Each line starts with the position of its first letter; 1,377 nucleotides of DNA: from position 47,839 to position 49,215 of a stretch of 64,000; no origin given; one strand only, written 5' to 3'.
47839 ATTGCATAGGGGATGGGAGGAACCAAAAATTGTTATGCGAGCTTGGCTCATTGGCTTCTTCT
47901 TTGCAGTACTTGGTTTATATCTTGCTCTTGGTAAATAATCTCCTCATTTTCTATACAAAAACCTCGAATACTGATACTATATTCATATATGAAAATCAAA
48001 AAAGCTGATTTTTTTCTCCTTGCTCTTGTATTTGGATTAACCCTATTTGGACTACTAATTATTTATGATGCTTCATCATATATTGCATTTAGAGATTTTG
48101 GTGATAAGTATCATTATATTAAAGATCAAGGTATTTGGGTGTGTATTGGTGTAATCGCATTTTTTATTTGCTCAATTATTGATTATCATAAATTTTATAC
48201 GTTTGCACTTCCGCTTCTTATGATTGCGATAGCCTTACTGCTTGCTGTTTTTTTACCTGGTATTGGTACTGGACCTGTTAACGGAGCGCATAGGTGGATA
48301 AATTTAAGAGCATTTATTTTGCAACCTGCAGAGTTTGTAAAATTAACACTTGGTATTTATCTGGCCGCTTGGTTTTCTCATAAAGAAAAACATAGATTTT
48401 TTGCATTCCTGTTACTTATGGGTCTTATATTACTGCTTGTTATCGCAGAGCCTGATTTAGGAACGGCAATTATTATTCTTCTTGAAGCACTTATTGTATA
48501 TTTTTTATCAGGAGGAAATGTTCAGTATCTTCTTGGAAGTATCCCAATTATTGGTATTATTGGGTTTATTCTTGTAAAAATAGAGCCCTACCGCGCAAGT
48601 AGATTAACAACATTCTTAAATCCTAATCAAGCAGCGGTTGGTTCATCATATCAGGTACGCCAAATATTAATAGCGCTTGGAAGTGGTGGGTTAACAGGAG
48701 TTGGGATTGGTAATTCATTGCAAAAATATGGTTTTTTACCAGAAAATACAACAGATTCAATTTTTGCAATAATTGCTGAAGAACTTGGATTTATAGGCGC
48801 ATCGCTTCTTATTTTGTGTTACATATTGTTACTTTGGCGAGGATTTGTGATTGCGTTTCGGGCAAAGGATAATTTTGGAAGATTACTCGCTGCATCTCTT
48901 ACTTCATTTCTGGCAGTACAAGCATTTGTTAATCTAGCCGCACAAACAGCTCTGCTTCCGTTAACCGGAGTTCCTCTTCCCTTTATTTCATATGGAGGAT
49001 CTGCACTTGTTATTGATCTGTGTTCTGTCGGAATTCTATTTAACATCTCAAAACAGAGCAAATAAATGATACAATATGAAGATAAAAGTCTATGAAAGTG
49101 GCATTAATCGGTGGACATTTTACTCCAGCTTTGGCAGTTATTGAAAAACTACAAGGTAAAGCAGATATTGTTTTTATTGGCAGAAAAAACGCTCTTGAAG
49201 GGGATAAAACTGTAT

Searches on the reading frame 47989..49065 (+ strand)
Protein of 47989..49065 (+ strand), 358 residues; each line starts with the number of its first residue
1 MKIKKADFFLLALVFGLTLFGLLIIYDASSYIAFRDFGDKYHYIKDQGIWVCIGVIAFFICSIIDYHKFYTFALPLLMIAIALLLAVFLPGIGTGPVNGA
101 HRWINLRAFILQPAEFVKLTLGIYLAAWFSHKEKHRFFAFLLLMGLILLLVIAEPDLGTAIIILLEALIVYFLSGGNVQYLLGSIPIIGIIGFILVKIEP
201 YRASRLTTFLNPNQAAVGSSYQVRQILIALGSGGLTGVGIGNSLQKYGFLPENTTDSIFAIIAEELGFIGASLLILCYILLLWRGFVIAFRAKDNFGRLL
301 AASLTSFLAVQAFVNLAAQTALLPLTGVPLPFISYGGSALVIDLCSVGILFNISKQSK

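Call 66: search_protein_families(library=pfam, proteins=[window:47989-49065:+], max_evalue=0.00001)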
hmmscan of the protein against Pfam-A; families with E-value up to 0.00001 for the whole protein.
window:47989-49065:+ (358 aa): 1 family
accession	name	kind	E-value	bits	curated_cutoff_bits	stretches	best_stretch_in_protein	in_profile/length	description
PF01098.24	FTSW_RODA_SPOVE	-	5e-98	328.8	26.4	1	11-357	4-354/356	Cell cycle protein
